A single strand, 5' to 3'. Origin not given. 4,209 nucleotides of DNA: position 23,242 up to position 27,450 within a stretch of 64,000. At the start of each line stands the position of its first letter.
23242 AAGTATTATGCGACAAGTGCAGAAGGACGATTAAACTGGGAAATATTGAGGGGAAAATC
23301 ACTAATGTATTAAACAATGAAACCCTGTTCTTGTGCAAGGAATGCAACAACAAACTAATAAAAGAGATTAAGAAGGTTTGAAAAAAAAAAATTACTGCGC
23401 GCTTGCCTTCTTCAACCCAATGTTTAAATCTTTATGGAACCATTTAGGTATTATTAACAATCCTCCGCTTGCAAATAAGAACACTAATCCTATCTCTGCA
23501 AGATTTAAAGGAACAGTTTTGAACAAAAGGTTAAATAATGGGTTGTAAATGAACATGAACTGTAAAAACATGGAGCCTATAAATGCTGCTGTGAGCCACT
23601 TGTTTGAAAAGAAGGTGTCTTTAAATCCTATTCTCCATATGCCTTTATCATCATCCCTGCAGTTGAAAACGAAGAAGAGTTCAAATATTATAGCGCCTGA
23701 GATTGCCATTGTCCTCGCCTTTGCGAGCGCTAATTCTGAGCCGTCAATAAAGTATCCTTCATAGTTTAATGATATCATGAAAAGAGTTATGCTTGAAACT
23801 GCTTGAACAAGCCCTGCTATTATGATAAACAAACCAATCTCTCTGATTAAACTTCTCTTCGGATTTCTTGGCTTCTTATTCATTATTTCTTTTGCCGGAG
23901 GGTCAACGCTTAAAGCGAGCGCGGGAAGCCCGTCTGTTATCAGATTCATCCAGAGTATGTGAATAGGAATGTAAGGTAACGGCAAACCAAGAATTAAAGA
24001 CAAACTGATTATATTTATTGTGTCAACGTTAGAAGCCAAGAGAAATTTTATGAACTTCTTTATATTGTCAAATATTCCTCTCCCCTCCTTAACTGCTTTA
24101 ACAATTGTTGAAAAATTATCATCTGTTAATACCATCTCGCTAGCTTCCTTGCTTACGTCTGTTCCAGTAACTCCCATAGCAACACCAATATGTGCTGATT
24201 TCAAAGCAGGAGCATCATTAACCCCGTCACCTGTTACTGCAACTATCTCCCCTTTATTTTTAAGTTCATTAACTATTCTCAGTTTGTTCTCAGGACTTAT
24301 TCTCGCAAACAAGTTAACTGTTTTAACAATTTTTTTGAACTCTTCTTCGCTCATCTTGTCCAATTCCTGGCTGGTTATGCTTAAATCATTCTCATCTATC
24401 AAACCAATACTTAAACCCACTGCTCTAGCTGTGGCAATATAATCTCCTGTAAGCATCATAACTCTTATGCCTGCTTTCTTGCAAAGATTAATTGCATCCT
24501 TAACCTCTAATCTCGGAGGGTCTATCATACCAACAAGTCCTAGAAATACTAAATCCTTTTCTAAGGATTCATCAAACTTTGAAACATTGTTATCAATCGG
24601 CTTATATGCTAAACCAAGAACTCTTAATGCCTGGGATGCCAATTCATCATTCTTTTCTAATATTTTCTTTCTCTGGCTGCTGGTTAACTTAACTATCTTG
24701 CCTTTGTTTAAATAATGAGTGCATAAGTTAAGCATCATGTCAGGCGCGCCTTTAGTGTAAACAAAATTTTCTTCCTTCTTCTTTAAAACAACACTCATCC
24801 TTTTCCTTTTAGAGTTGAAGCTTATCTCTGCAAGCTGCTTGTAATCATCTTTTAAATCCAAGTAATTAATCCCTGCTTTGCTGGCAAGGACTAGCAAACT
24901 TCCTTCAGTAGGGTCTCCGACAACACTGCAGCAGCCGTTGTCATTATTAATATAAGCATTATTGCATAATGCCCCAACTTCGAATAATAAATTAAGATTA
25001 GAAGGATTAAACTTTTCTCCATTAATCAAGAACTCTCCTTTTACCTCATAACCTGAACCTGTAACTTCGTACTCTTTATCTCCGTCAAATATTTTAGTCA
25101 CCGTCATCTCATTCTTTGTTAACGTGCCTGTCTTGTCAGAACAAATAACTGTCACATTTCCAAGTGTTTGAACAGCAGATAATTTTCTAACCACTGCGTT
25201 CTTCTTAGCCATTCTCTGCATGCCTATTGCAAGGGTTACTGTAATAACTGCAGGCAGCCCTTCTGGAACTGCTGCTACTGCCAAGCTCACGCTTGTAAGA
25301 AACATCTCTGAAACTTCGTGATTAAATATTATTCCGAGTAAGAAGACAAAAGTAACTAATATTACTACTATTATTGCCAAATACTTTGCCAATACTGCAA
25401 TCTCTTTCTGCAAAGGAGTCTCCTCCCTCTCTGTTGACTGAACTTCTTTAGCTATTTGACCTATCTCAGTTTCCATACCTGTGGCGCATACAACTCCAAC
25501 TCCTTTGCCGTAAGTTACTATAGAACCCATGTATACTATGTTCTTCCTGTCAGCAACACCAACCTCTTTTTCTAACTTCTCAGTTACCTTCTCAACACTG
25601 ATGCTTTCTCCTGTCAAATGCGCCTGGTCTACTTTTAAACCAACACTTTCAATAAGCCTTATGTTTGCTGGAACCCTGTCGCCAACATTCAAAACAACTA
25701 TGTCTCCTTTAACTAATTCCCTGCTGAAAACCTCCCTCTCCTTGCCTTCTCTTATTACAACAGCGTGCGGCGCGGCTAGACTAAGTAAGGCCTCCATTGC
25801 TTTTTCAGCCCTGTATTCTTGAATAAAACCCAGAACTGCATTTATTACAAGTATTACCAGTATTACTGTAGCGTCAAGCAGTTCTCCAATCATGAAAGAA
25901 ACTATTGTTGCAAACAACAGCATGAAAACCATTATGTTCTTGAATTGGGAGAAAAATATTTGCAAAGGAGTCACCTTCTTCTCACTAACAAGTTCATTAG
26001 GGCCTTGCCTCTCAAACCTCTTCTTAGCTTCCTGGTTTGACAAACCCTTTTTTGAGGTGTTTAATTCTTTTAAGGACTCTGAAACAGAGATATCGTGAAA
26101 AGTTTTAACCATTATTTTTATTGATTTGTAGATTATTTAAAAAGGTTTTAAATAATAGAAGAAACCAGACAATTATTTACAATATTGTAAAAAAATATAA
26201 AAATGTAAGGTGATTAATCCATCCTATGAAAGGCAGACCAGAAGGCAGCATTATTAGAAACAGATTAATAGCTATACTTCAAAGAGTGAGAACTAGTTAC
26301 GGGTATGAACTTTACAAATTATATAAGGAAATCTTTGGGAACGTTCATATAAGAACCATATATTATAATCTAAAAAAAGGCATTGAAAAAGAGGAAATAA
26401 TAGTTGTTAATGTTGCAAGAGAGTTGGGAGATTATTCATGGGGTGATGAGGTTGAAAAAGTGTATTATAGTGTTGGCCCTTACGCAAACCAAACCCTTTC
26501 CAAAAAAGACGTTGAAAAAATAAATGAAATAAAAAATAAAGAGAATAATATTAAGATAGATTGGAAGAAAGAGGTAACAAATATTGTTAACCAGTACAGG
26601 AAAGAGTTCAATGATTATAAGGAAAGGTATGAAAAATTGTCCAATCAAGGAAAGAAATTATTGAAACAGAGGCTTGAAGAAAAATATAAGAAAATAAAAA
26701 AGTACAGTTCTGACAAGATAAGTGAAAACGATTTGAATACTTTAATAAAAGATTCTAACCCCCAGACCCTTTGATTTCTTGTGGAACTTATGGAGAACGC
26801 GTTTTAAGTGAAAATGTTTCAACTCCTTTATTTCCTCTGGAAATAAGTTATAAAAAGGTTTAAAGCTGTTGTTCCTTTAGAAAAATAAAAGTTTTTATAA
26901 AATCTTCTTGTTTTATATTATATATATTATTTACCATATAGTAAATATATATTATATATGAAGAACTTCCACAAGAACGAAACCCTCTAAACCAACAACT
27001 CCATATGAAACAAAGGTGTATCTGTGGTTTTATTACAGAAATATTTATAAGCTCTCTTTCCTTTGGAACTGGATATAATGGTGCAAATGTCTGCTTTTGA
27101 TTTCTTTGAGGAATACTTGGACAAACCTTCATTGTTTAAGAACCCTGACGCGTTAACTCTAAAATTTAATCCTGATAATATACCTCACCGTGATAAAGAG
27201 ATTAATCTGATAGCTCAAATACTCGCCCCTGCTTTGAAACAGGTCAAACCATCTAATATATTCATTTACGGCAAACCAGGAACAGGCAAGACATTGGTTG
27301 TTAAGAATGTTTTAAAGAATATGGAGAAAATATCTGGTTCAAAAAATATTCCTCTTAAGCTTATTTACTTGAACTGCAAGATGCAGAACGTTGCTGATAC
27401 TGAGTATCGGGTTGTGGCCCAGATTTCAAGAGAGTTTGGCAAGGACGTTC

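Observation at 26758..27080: Candidate chromosomal replication origin upstream of orc1/cdc6: inverted ORB-like 11-mers flanking an AT-rich unwinding element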

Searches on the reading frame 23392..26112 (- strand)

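Call 8: search_protein_families(library=pfam, proteins=[window:23392-26112:-], max_evalue=0.01)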
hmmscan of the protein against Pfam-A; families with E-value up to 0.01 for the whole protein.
window:23392-26112:- (906 aa): 6 families
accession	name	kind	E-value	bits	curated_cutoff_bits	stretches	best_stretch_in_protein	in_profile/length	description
PF00122.25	E1-E2_ATPase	-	1.7e-53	181.3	28.1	1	112-304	2-181/181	E1-E2 ATPase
PF00689.26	Cation_ATPase_C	-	2.3e-41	141.9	27.3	1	711-887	1-168/175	Cation transporting ATPase, C-terminus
PF13246.12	Cation_ATPase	-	2.8e-25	88.6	21.7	1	381-467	1-91/91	Cation transport ATPase (P-type)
PF00690.31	Cation_ATPase_N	-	8.7e-20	70.6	20.4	1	5-72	1-69/69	Cation transporter/ATPase, N-terminus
PF00702.32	Hydrolase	-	1.4e-18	68.5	26.4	1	321-641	2-191/191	haloacid dehalogenase-like hydrolase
PF08282.18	Hydrolase_3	-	0.0012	19.1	20.9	1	613-673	195-254/255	haloacid dehalogenase-like hydrolase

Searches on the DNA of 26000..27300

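Call 66: search_rna_families(source=window, start=26000, end=27300, threshold=evalue, max_evalue=1)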
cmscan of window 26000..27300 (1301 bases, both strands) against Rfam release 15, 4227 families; matches with E-value up to 1: 0.
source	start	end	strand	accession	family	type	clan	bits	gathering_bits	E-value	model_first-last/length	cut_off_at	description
